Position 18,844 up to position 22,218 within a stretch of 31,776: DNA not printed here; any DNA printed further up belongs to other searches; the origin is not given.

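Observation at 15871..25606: Tight translational coupling across mdtA-mdtB-mdtC-mdtD-baeS-baeR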

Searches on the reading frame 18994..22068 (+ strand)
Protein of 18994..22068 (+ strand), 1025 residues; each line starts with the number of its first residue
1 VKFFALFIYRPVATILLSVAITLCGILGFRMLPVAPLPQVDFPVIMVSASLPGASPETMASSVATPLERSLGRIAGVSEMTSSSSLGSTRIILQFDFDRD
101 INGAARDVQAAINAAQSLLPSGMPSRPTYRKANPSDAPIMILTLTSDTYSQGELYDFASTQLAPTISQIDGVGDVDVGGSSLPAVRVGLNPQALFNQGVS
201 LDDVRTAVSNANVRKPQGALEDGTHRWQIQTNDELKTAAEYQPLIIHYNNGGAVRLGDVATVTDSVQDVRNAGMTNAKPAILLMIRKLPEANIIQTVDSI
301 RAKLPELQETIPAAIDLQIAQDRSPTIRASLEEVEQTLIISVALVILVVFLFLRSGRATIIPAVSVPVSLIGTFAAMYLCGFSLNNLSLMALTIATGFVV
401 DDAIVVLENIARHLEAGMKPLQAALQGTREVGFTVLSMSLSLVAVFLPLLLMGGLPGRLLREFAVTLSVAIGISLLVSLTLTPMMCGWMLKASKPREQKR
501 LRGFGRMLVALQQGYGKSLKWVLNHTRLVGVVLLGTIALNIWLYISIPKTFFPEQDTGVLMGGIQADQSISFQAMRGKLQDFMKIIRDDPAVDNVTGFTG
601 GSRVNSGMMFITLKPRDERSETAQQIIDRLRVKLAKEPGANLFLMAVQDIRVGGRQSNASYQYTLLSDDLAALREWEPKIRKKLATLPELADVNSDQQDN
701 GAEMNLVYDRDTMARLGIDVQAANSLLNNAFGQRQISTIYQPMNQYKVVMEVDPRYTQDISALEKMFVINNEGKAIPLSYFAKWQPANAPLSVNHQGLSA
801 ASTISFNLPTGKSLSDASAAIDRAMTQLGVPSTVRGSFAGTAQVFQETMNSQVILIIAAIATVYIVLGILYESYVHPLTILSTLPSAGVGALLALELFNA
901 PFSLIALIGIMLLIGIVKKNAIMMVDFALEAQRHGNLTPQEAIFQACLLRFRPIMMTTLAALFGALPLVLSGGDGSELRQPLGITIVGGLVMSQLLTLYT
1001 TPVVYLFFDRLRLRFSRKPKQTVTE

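Call 21: find_related_loci(query=window:18994-22068:+, collection=genome_contigs, flank=6000)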
Query window:18994-22068:+ (1025 aa) in genome_contigs; peptide patterns used: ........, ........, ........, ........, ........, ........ (x = any residue, [..] = any of these).
600 stretches matched a pattern (row limit reached: there are more); 599 encode a relative of the query (tblastn E <= 1e-3); the best 80 are kept; 80 distinct loci.
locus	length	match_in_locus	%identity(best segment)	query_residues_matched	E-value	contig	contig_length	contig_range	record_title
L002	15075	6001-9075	98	1-1025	0e+0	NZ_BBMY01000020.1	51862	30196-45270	Escherichia albertii NBRC 107761 = DSM 17582 strain NBRC 107761, whole genome shotgun sequence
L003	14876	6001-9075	93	1-1025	0e+0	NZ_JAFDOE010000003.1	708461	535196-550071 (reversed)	Citrobacter sp. FP75 contig3, whole genome shotgun sequence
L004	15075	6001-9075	90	1-1025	0e+0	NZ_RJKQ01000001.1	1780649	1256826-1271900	Enterobacter sp. BIGb0383 Ga0304806_101, whole genome shotgun sequence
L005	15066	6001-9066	88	1-1022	0e+0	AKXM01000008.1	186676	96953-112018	Enterobacter sp. Ag1 Contig9, whole genome shotgun sequence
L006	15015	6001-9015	91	1-1005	0e+0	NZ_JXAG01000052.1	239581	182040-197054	Enterobacter sp. Bisph1 contig052, whole genome shotgun sequence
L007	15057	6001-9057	80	1-1019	0e+0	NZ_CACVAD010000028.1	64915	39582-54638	Yersinia artesiana strain IP42281, whole genome shotgun sequence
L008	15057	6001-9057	79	1-1019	0e+0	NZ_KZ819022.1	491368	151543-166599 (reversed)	Brenneria roseae subsp. roseae strain LMG 27714 scaffold1, whole genome shotgun sequence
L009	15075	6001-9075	92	1-1025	0e+0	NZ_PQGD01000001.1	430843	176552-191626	Superficieibacter electus strain BP-1 NODE_1_length_430843_cov_33.6378, whole genome shotgun sequence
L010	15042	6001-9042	77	1-1014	0e+0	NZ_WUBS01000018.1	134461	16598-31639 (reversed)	Acerihabitans arboris strain SAP-6 contig18, whole genome shotgun sequence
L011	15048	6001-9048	72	2-1018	0e+0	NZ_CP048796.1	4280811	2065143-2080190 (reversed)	Providencia vermicola strain P8538 chromosome, complete genome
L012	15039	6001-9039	63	7-1018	0e+0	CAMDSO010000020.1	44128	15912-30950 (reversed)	MAG: Bordetella parapertussis isolate TrH-03may19-76 genome assembly, contig: TrH-03may19-C1135, whole genome shotgun se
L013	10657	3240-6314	63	7-1020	0e+0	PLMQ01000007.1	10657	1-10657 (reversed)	MAG: Syntrophaceae bacterium isolate fen_1166 73.20120800_E2X.51_contig_837, whole genome shotgun sequence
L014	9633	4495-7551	62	1-1018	0e+0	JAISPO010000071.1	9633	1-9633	MAG: Zoogloeaceae bacterium isolate Jx357_bin26 k119_1190976, whole genome shotgun sequence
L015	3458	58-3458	64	1-1015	0e+0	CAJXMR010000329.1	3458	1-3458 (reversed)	MAG TPA_asm: uncultured Ralstonia sp. isolate SRR5189787_bin.3_MetaBAT_v2.12.1_MAG genome assembly, contig: NODE_1680_le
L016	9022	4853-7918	63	1-1021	0e+0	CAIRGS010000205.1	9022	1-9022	MAG: uncultured Nitrosomonadales bacterium isolate Loclat_bin-08429 genome assembly, contig: bin-08429:205/297, whole ge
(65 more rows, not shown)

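Call 59: search_protein_families(proteins=[window:18994-22068:+], library=ncbifam, max_evalue=1e-30)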
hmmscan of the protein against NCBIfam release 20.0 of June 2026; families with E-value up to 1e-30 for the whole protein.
window:18994-22068:+ (1025 aa): 11 families
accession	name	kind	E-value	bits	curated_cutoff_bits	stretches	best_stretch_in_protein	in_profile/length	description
NF007905.0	PRK10614.1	equivalog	0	2210.5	1774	1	1-1024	1-1024/1025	multidrug efflux RND transporter permease subunit MdtC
NF033617.1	RND_permease_2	subfamily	0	1448.4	1250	1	5-1010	2-1009/1009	multidrug efflux RND transporter permease subunit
NF007798.0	PRK10503.1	equivalog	0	1201.3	1584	1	6-1021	15-1035/1040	MdtB/MuxB family multidrug efflux RND transporter permease subunit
NF000282.2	RND_permease_1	subfamily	3.6e-208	693.9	1250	1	6-1008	3-1027/1029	multidrug efflux RND transporter permease subunit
TIGR00915.1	2A0602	subfamily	1.4e-182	609.2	940.35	1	6-1020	4-1040/1050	efflux RND transporter permease subunit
NF007133.0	PRK09579.1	equivalog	3.4e-155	518.2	1763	1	1-1008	1-1002/1017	multidrug efflux RND transporter permease subunit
NF007131.0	PRK09577.1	equivalog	3e-140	468.9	1768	1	6-1014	4-1028/1045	multidrug efflux RND transporter permease subunit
NF007842.1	PRK10555.1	equivalog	1e-133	447.3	1854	1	6-1020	4-1035/1036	multidrug efflux RND transporter permease AcrD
NF000037.1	RND_perm_OqxB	exception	2e-124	416.6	2200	1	1-1021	1-1045/1050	multidrug efflux RND transporter permease subunit OqxB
NF011706.2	PRK15127.1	equivalog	1.2e-117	394.2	2150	1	6-1020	4-1038/1049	multidrug efflux RND transporter permease subunit AcrB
TIGR00914.1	2A0601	subfamily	8e-102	341.7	701.45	1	15-1012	17-1039/1051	CusA/CzcA family heavy metal efflux RND transporter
